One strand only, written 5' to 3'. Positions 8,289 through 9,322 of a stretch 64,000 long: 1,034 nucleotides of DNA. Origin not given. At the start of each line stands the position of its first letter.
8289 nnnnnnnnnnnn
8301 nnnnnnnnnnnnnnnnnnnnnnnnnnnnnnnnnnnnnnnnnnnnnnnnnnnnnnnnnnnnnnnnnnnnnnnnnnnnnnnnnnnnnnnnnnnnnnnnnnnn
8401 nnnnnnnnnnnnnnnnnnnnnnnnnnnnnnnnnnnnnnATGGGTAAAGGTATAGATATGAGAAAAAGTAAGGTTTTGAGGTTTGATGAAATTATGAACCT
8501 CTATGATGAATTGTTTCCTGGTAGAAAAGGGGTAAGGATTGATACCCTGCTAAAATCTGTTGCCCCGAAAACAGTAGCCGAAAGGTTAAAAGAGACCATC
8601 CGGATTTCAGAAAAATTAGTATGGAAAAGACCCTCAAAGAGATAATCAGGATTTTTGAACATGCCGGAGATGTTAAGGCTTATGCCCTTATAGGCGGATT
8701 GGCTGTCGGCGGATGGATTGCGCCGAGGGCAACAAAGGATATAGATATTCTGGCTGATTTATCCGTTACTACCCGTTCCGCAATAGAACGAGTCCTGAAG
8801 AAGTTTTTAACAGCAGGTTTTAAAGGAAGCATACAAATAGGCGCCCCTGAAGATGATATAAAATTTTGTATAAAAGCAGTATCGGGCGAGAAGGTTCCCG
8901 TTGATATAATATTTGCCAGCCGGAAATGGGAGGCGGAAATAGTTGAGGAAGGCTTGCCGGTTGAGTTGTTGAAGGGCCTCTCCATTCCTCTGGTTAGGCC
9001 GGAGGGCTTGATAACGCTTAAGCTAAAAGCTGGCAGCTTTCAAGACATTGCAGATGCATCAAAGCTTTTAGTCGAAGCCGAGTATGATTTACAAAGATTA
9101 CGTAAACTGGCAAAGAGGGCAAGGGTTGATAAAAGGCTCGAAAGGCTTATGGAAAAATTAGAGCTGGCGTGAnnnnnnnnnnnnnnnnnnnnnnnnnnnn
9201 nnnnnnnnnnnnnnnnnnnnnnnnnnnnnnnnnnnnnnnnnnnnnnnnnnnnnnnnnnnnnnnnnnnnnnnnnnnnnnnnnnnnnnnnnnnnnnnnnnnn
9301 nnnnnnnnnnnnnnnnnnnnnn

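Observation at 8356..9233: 63-bp direct repeats duplicating the guaB 3' end flank a two-gene cassette inserted into the guaBA operon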

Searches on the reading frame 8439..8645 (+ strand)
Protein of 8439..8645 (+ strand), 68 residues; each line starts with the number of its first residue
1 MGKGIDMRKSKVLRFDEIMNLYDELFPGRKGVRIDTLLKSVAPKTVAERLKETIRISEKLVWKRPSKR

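Call 4: search_protein_families(library=pfam, proteins=[window:8439-8645:+], max_evalue=0.1)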
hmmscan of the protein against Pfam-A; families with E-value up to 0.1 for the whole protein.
window:8439-8645:+ (68 aa): 0 families

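Call 37: search_protein_families(library=padloc, proteins=[window:8439-8645:+], max_evalue=0.01)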
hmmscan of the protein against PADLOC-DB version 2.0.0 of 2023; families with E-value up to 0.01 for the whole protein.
window:8439-8645:+ (68 aa): 0 families

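Call 38: search_protein_families(library=ncbifam, proteins=[window:8439-8645:+], max_evalue=0.01)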
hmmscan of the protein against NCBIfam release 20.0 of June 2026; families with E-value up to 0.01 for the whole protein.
window:8439-8645:+ (68 aa): 0 families

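Call 64: search_solved_structures(query=window:8457-8645:+, max_evalue=10)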
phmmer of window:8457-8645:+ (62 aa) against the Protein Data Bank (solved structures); distinct sequences matched with E-value up to 10: 4.
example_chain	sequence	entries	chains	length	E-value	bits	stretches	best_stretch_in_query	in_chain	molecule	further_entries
7mwr_A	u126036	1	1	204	0.36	14.7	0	36-60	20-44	LHD101A54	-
5cwk_A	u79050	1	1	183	0.41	14.5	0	35-60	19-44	Designed helical repeat protein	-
7urt_A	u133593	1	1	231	0.53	14.2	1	10-58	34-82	Gag polyprotein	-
8eep_A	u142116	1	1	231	1.4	12.8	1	10-58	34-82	Gag polyprotein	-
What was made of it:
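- On MenAT / AbiEii (DUF1814) toxin-antitoxin: It shows no detectable similarity to MenA1 or to any family (calls 4, 37, 38, 64).
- Tried and rejected: The 62-aa protein has no hit against PDB, Pfam, NCBIfam or PADLOC (calls 4, 37, 38, 64).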

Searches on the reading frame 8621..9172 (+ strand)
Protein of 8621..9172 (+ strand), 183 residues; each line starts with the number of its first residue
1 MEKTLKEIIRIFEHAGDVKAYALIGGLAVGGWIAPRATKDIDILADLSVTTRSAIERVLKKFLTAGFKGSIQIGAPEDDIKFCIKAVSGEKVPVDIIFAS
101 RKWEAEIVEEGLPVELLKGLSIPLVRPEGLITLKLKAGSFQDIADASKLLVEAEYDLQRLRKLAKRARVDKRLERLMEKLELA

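Call 4: search_protein_families(library=pfam, proteins=[window:8621-9172:+], max_evalue=0.1)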
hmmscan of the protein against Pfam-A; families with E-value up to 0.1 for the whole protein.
window:8621-9172:+ (183 aa): 2 families
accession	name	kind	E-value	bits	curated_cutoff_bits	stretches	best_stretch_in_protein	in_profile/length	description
PF08843.17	AbiEii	-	9e-07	29.5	22.5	1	13-171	7-189/238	Nucleotidyl transferase AbiEii toxin, Type IV TA system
PF19502.5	DUF6036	-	0.0012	19.2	23.6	1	8-165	10-134/164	Nucleotidyltransferase of unknown function (DUF6036)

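Call 7: find_encoding_contigs(protein=window:8621-9172:+, flank=10000, max_places=10)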
Protein window:8621-9172:+ (183 aa): 1 contig read that carries it; 1 place shown.
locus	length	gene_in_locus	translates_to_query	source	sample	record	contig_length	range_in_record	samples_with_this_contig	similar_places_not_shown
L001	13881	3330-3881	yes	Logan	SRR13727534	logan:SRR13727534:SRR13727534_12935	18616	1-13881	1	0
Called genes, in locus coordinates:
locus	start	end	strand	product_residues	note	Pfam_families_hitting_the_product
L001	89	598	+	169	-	PF25084:LbH_EIF2B (weak), PF25087:GMPPB_C (faint), PF25084:LbH_EIF2B (weak), PF00132:Hexapep, PF14602:Hexapep_2 (weak)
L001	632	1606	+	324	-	PF02541:Ppx-GppA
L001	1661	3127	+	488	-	PF00478:IMPDH, PF00571:CBS, PF03060:NMO (weak), PF01070:FMN_dh (weak)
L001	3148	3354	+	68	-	-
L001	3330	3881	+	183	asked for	PF08843:AbiEii (weak)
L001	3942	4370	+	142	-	PF18501:REC1 (weak)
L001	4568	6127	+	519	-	PF00117:GATase, PF07722:Peptidase_C26, PF02540:NAD_synthase (faint), PF00958:GMP_synt_C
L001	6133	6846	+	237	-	PF18306:LDcluster4, PF03641:Lysine_decarbox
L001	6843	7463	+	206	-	PF00857:Isochorismatase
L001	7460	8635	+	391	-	PF02749:QRPTase_N, PF17767:NAPRTase_N (faint), PF01729:QRPTase_C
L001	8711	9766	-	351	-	PF09587:PGA_cap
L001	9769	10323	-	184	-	-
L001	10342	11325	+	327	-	PF04307:YdjM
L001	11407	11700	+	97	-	PF02604:PhdYeFM_antitox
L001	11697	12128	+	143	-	-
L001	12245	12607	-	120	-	PF13473:Cupredoxin_1, PF00127:Copper-bind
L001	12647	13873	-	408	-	PF12704:MacB_PCD, PF02687:FtsX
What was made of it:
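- On Integrase-type integrative element with att repeats: Pfam annotation of the Logan contig shows no recombinase in about 3.3 kb upstream and 9 kb downstream (call 7).
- On Integron gene cassette: No integrase was found (call 7).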

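Call 21: find_homologous_proteins(query=window:8621-9172:+, max_evalue=0.00001)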
Query window:8621-9172:+ (183 aa): 63 proteins with E <= 0.00001 among 1007 candidates.
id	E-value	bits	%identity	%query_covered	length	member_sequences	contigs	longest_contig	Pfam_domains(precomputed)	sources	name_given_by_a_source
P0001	4.0e-104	364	96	100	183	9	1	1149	PF08843.18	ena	-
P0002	3.8e-95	335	88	99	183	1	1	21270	PF08843.18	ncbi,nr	ncbi:MAG: nucleotidyl transferase AbiEii/AbiGii toxin family protein [Nitrospirae bacterium]|nr:nucl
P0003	6.6e-94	331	85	100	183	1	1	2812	PF08843.18,PF19502.6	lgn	-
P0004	9.9e-94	330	87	100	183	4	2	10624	PF08843.18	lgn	-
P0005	1.2e-93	330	86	100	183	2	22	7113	PF08843.18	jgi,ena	-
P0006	7.0e-93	327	87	100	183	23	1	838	PF08843.18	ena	-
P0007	3.0e-92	325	85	100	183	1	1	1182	-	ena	-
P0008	5.5e-92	324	89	100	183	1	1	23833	PF08843.18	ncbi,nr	ncbi:MAG: nucleotidyl transferase AbiEii/AbiGii toxin family protein [Nitrospirae bacterium]|nr:nucl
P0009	3.8e-91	322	85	100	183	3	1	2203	PF08843.18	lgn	-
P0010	8.9e-91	320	84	100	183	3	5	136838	PF08843.18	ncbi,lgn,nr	ncbi:MAG: hypothetical protein IT393_01150 [Nitrospirae bacterium]|nr:hypothetical protein [Nitrospi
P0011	9.2e-91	320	83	100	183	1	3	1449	PF08843.18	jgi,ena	-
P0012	6.0e-90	318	83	100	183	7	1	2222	PF08843.18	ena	-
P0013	3.8e-89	315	81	100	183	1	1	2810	PF08843.18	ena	-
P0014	2.2e-88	313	82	99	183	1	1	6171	PF08843.18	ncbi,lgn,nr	ncbi:MAG: nucleotidyl transferase AbiEii/AbiGii toxin family protein [Deltaproteobacteria bacterium]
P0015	4.1e-88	312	81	100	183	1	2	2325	PF08843.18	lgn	-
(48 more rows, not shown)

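Call 22: find_encoding_contigs(protein=P0002, flank=5000, max_places=3)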
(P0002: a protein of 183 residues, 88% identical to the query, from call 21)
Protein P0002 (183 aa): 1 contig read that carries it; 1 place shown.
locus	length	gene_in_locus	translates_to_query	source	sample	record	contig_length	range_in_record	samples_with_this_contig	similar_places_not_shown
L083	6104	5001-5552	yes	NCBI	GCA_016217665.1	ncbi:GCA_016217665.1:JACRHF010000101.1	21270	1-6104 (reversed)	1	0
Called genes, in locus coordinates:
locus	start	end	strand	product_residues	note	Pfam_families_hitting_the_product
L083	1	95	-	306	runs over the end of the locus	PF02729:OTCace_N, PF00185:OTCace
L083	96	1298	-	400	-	PF00202:Aminotran_3, PF00266:Aminotran_5 (faint)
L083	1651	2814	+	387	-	PF25917:BSH_RND, PF25973:BSH_CzcB, PF25876:HH_MFP_RND, PF25954:Beta-barrel_RND_2, PF25990:Beta-barrel_YknX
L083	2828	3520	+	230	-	PF00005:ABC_tran, PF02463:SMC_N (faint), PF13304:AAA_21 (faint)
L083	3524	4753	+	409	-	PF12704:MacB_PCD, PF02687:FtsX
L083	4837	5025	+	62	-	-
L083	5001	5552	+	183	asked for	PF08843:AbiEii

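Call 23: find_encoding_contigs(protein=P0008, flank=5000, max_places=3)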
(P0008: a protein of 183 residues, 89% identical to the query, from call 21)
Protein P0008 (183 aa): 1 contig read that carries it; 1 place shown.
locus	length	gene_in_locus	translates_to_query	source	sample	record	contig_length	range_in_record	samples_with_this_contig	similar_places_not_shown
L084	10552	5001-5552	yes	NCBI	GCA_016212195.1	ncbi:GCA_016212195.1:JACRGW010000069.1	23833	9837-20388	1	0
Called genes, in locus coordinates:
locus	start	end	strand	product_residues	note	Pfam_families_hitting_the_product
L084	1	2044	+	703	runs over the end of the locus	PF22896:OB_RNR_1st (faint), PF08206:OB_RNB, PF17876:CSD2, PF00773:RNB, PF00575:S1, PF18614:RNase_II_C_S1 (faint)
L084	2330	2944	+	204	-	PF14371:DUF4412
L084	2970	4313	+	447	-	PF00342:PGI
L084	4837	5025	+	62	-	-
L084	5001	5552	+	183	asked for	PF08843:AbiEii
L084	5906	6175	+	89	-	-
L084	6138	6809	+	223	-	PF08843:AbiEii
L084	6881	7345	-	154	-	PF02566:OsmC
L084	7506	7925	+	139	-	PF01475:FUR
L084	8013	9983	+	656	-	PF01926:MMR_HSR1, PF02421:FeoB_N, PF17910:FeoB_Cyto, PF07670:Gate, PF07664:FeoB_C, PF07670:Gate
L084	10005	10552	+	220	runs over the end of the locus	PF02742:Fe_dep_repr_C, PF04023:FeoA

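Call 24: find_encoding_contigs(protein=P0010, flank=5000, max_places=4)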
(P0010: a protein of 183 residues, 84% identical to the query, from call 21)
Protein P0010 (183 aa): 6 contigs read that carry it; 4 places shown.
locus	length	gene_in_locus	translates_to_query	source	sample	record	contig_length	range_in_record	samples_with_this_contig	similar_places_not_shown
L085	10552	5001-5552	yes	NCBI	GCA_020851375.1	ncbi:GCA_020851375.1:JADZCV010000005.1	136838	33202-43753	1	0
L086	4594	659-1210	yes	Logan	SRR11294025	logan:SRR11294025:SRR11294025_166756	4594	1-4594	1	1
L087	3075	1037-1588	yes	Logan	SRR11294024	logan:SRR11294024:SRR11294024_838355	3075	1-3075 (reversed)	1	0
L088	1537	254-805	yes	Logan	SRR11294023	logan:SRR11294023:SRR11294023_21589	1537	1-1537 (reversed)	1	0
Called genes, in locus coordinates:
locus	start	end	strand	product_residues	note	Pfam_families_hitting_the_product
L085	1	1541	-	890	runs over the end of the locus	PF03710:GlnE (weak), PF01909:NTP_transf_2 (faint), PF08335:GlnD_UR_UTase, PF27444:GlnD_3rd (weak), PF01966:HD (weak), PF01842:ACT (weak), PF24931:ACT_ACR9_3rd (weak), PF26956:ACT_ACR_D1 (weak)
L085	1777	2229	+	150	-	PF01668:SmpB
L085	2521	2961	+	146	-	PF13798:PCYCGC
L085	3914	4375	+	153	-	PF14528:LAGLIDADG_3 (faint), PF00961:LAGLIDADG_1 (weak)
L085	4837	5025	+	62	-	-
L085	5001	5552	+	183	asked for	PF08843:AbiEii (faint)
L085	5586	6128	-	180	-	PF14522:Cytochrome_C7 (faint), PF14537:Cytochrom_c3_2 (faint), PF09699:Paired_CXXCH_1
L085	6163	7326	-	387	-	PF17785:PUA_3, PF10672:Methyltrans_SAM, PF03602:Cons_hypoth95, PF05175:MTS, PF09445:Methyltransf_15 (weak), PF13649:Methyltransf_25 (faint), PF13847:Methyltransf_31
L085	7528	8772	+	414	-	PF27218:MJ0043_C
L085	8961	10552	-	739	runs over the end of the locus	PF02922:CBM_48 (weak), PF22019:GlgB_N, PF02922:CBM_48, PF00128:Alpha-amylase, PF02806:Alpha-amylase_C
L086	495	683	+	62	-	-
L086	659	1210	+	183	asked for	PF08843:AbiEii (faint)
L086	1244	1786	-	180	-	PF14522:Cytochrome_C7 (faint), PF14537:Cytochrom_c3_2 (faint), PF09699:Paired_CXXCH_1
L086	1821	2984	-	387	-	PF17785:PUA_3, PF10672:Methyltrans_SAM, PF03602:Cons_hypoth95, PF05175:MTS, PF09445:Methyltransf_15 (weak), PF13649:Methyltransf_25 (faint), PF13847:Methyltransf_31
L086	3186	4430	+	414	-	PF27218:MJ0043_C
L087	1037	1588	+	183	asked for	PF08843:AbiEii (faint)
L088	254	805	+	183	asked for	PF08843:AbiEii (faint)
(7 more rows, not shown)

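Call 25: find_encoding_contigs(protein=P0004, flank=5000, max_places=3)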
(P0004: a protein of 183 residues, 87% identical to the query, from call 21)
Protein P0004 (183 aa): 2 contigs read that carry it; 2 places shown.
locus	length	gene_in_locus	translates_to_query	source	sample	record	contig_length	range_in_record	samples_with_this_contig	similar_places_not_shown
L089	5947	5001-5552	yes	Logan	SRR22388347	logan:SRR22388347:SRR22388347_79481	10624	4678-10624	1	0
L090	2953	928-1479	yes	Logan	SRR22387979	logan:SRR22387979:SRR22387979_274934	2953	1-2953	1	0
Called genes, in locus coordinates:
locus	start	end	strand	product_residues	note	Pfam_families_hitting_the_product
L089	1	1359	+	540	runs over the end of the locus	PF00496:SBP_bac_5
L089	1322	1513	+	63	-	-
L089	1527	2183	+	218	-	PF00834:Ribul_P_3_epim, PF01729:QRPTase_C (faint)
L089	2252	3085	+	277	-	PF02749:QRPTase_N, PF01729:QRPTase_C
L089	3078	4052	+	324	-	PF08279:HTH_11, PF13412:HTH_24 (weak), PF03099:BPL_LplA_LipB, PF16917:BPL_LplA_LipB_2, PF02237:BPL_C (weak)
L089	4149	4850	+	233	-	PF03309:Pan_kinase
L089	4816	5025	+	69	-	-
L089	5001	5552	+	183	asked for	PF08843:AbiEii (weak)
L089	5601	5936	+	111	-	PF03091:CutA1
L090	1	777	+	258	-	?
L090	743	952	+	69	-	-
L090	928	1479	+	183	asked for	PF08843:AbiEii (weak)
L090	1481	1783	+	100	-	-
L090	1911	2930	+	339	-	-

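Call 29: find_related_loci(query=window:8621-9172:+, collection=metagenome_contigs, flank=4000)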
Query window:8621-9172:+ (183 aa) in metagenome_contigs; peptide patterns used: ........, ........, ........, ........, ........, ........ (x = any residue, [..] = any of these).
310 stretches matched a pattern; 14 encode a relative of the query (tblastn E <= 1e-3); 14 distinct loci.
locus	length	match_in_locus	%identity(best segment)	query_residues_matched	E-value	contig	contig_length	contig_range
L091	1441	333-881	97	1-183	4e-123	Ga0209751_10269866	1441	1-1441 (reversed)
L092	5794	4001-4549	89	1-183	5e-106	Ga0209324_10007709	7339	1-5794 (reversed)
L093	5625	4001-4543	90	3-183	4e-105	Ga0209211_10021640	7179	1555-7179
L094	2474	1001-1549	86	1-183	2e-105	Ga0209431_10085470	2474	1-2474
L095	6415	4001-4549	86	1-183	8e-102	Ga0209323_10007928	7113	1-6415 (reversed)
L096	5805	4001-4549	86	1-183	7e-101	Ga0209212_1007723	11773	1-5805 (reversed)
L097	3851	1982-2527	85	1-182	8e-100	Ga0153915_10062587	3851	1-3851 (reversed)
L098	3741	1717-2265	84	1-183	3e-99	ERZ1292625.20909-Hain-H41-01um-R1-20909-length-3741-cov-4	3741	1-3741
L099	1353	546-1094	82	1-183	1e-105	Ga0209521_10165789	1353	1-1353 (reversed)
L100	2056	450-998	83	1-183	4e-100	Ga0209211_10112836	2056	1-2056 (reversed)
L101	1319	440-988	83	1-183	9e-99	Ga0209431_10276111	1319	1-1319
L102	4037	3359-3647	71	1-183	6e-23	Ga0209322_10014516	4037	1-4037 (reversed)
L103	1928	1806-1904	61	151-183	1e-6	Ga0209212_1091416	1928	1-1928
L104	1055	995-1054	85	1-20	1e-6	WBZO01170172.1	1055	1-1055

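Call 37: search_protein_families(library=padloc, proteins=[window:8621-9172:+], max_evalue=0.01)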
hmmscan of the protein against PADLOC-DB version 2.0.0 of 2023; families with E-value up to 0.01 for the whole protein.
window:8621-9172:+ (183 aa): 2 families
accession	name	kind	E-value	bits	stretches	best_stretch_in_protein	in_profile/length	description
PDLC04516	PDC-M21B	-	0.005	14.6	1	36-137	49-147/234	-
PDLC02288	AbiEii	-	0.0089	12.9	0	21-66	53-99/294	AbiEii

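Call 38: search_protein_families(library=ncbifam, proteins=[window:8621-9172:+], max_evalue=0.01)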
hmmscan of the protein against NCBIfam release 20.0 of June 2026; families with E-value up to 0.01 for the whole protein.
window:8621-9172:+ (183 aa): 0 families

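Call 59: search_solved_structures(query=window:8621-9172:+, max_evalue=1)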
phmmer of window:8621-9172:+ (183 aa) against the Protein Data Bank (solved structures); distinct sequences matched with E-value up to 1: 4.
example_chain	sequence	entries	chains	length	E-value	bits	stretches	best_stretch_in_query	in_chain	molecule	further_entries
8an4_A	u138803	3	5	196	1.1e-09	41.7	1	5-162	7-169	Bacterial toxin | Nucleotidyl transferase AbiEii/AbiGii toxin family protein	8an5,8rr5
2ytx_A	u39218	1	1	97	0.27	14.4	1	62-97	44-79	Cold shock domain-containing protein E1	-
5abk_A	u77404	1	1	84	0.38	13.9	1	43-79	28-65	METALLOPROTEASE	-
8kea_J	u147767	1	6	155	0.85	12.8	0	14-70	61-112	baseplate gp16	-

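Call 66: search_solved_structures(query=window:8621-9172:+, max_evalue=0.001, show_alignments=1)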
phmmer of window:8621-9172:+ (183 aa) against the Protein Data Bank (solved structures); distinct sequences matched with E-value up to 0.001: 1.
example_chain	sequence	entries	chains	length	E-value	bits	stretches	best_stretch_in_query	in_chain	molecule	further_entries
8an4_A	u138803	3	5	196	1.1e-09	41.7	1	5-162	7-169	Bacterial toxin | Nucleotidyl transferase AbiEii/AbiGii toxin family protein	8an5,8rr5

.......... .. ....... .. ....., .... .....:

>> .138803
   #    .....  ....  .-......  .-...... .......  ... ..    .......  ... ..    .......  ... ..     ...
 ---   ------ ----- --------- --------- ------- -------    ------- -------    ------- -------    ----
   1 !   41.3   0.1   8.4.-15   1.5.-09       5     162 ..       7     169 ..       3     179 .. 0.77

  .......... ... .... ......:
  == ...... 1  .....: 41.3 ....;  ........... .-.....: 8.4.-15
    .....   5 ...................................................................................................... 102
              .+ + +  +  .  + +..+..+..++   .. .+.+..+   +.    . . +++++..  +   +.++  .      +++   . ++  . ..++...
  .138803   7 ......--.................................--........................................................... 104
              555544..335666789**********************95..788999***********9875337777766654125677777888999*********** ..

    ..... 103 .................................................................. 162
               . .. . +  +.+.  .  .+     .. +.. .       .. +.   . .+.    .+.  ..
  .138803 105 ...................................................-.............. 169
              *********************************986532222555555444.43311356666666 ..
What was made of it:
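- On MenAT / AbiEii (DUF1814) toxin-antitoxin: Alignment to MenT1 (8AN4) at E 1e-9 keeps PRxTxDxD and the Lys and Asp of motif III (call 66).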

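Call 70: find_encoding_contigs(protein=P0001, flank=3000, max_places=3)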
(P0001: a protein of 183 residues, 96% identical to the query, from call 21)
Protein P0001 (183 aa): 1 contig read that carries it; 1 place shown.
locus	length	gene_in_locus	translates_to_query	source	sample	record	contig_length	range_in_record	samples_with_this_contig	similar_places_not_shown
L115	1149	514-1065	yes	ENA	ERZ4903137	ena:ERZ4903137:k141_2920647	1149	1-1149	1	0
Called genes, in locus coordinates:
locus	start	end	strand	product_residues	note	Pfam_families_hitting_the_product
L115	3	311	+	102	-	?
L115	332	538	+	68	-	-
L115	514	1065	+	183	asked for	PF08843:AbiEii (weak)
